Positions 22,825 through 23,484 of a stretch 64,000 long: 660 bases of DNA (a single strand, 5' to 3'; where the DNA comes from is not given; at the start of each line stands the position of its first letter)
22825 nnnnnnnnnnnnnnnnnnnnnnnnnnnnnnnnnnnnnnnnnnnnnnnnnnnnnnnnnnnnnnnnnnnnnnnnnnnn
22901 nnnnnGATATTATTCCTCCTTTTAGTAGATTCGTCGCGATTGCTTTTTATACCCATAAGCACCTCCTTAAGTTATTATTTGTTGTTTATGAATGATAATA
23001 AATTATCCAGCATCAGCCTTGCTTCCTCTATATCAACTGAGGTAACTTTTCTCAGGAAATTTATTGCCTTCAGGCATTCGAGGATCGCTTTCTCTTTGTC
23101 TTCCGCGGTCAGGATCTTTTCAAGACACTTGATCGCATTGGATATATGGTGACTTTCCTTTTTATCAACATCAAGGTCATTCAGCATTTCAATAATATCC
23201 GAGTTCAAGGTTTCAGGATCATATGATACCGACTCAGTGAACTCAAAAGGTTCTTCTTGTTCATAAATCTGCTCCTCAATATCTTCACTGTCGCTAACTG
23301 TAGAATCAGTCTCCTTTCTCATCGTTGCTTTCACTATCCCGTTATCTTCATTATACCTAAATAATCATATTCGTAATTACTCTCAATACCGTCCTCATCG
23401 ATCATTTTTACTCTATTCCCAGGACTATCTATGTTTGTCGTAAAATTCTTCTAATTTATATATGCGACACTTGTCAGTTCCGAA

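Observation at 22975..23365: Orphan ORF whose 5' end is a duplicated internal fragment of the RHS gene: footprint of RHS cassette recombination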

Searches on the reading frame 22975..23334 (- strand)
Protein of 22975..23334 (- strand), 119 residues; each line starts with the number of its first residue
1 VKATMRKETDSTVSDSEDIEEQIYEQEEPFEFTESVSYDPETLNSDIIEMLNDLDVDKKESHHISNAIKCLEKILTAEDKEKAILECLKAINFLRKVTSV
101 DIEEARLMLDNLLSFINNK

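Call 9: search_protein_families(library=pfam, proteins=[window:22975-23334:-], max_evalue=0.01)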
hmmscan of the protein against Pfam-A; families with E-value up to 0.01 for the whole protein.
window:22975-23334:- (119 aa): 0 families

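Call 10: search_protein_families(library=ncbifam, proteins=[window:22975-23334:-], max_evalue=0.01)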
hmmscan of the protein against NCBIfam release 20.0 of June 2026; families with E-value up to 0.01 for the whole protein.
window:22975-23334:- (119 aa): 0 families

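Call 11: search_protein_families(library=padloc, proteins=[window:22975-23334:-], max_evalue=0.01)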
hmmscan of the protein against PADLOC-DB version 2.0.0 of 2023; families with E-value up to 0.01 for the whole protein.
window:22975-23334:- (119 aa): 0 families

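Call 12: find_encoding_contigs(protein=window:22975-23334:-, flank=10000, max_places=10)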
Protein window:22975-23334:- (119 aa): no gene with exactly this product is on record in the collection.

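Call 14: find_homologous_proteins(query=window:22975-23334:-, max_evalue=0.01)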
Query window:22975-23334:- (119 aa): 5 proteins with E <= 0.01 among 16 candidates.
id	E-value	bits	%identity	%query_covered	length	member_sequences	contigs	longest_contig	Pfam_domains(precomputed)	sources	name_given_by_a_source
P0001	2.9e-64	231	100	97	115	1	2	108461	-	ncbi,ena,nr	ncbi:hypothetical protein KAU32_09830 [bacterium]|nr:hypothetical protein [bacterium]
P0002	5.7e-26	108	74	62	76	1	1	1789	-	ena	-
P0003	1.2e-24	104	51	85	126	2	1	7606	-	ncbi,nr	ncbi:hypothetical protein J7L48_09985, partial [bacterium]|nr:hypothetical protein [bacterium]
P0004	1.4e-21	94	79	53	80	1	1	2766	-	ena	-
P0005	3.4e-16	77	60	60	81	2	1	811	-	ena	-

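Call 16: find_encoding_contigs(protein=P0003, flank=10000, max_places=10)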
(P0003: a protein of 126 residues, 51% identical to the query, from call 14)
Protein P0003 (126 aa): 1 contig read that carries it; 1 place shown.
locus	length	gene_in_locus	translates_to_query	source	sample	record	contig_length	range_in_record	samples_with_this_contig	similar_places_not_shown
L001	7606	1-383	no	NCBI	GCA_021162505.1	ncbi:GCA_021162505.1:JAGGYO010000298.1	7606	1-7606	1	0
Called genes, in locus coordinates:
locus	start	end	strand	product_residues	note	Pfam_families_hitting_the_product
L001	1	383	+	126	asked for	?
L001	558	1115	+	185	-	PF05683:Fumerase_C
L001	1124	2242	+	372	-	PF01855:POR_N, PF02780:Transketolase_C (weak), PF17147:PFOR_II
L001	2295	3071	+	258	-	PF02775:TPP_enzyme_C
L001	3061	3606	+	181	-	PF01558:POR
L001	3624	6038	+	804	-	PF00890:FAD_binding_2 (weak), PF01266:DAO, PF07992:Pyr_redox_2, PF12831:FAD_oxidored, PF13450:NAD_binding_8 (weak), PF12838:Fer4_7, PF14697:Fer4_21, PF02662:FlpD, +12 more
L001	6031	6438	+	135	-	PF13183:Fer4_8, PF13237:Fer4_10 (faint), PF13187:Fer4_9 (weak), PF13534:Fer4_17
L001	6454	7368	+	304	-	PF02754:CCG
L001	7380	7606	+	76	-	?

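Call 17: find_encoding_contigs(protein=P0001, flank=10000, max_places=10)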
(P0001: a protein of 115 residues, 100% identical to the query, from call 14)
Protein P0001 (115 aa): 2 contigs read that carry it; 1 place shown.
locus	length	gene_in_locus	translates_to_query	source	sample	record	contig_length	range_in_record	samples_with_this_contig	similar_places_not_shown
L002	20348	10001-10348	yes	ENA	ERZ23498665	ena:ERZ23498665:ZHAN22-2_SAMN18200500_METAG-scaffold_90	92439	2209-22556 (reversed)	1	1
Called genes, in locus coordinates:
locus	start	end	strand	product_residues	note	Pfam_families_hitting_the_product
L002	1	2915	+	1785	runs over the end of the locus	PF13585:CHU_C (faint), PF13860:FlgD_ig (faint), PF26550:Tricorn_2nd (faint)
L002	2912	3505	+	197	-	PF13174:TPR_6 (faint), PF13428:TPR_14 (faint), PF07719:TPR_2 (faint)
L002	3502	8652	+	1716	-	PF05593:RHS_repeat (faint), PF25023:TEN_YD-shell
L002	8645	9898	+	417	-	-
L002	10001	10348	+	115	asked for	-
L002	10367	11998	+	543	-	-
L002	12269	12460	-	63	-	-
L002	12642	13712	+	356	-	PF13384:HTH_23 (faint), PF13518:HTH_28 (faint), PF00665:rve, PF13683:rve_3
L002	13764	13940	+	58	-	-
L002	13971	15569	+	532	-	-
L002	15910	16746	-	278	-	-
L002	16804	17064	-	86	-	PF01205:Impact_N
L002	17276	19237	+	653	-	PF11369:DUF3160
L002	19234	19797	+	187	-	PF00596:Aldolase_II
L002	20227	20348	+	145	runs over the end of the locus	PF04191:PEMT (weak)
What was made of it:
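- Gene callers of two public assemblies call the ORF (calls 14, 17).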

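Call 18: find_encoding_contigs(protein=P0004, flank=10000, max_places=10)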
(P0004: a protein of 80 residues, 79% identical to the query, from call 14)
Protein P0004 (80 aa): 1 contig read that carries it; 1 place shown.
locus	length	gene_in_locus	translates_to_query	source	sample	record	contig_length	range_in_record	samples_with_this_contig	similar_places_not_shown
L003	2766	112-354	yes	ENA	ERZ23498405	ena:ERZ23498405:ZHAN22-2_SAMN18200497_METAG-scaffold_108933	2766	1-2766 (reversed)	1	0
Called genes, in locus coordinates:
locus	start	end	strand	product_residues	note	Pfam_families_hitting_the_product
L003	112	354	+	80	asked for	-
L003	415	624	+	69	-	-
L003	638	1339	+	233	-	-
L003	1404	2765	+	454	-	?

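Call 19: find_encoding_contigs(protein=P0002, flank=10000, max_places=10)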
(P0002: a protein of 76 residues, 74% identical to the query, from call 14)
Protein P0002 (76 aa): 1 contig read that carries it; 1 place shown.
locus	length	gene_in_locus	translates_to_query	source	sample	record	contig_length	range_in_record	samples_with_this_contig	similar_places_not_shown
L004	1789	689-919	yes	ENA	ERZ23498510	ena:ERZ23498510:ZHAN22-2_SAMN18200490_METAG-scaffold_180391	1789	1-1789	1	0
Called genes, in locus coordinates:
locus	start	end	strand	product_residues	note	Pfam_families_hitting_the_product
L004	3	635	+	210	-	?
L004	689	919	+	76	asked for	-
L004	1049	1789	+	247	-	?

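Call 26: find_encoding_contigs(protein=P0005, flank=10000)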
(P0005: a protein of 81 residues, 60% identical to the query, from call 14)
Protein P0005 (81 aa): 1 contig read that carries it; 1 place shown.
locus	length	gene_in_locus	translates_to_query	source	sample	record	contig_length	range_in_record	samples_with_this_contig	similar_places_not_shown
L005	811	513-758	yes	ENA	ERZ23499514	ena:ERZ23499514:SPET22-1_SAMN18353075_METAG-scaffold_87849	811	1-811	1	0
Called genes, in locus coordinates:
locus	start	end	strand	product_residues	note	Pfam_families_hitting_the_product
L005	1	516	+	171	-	?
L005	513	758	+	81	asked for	-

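Call 33: search_protein_families(library=pfam, proteins=[L003:1404-2765:+, L003:638-1339:+, L004:1049-1789:+, L004:3-635:+], max_evalue=0.01)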
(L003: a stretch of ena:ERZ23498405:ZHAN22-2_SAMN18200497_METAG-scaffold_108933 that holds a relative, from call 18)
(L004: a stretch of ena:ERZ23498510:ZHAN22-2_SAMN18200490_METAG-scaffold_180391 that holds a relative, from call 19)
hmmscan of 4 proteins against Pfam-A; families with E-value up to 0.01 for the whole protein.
L003:1404-2765:+ (454 aa): 1 family
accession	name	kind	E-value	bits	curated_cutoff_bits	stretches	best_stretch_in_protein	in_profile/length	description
PF07885.22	Ion_trans_2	-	2.2e-06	27.9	22.5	1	403-453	2-46/79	Ion channel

L003:638-1339:+ (233 aa): 0 families

L004:1049-1789:+ (247 aa): 2 families
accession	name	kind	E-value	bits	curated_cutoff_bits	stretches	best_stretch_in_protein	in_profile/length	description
PF13589.12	HATPase_c_3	-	2.4e-18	66.9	25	1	22-128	5-105/137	Histidine kinase-, DNA gyrase B-, and HSP90-like ATPase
PF02518.31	HATPase_c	-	0.00013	22.8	26.4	1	23-83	9-67/111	Histidine kinase-, DNA gyrase B-, and HSP90-like ATPase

L004:3-635:+ (210 aa): 1 family
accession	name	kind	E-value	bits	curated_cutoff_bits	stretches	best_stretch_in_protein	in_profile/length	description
PF18962.6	Por_Secre_tail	-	0.00087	20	27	1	144-193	2-49/75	Secretion system C-terminal sorting domain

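Call 56: search_protein_families(library=pfam, proteins=[window:22978-23334:-], max_evalue=10)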
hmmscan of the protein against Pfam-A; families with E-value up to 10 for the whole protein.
window:22978-23334:- (119 aa): 0 families

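Call 84: search_protein_families(library=phrogs, proteins=[window:22978-23334:-], max_evalue=0.01)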
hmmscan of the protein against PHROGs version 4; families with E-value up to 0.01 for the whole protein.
window:22978-23334:- (119 aa): 0 families
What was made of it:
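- Tried and rejected: Pfam, NCBIfam, PADLOC and PHROGs gave nothing for the ORF, the 427-aa gene or the 545-aa gene (calls 9, 10, 11, 56, 84).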
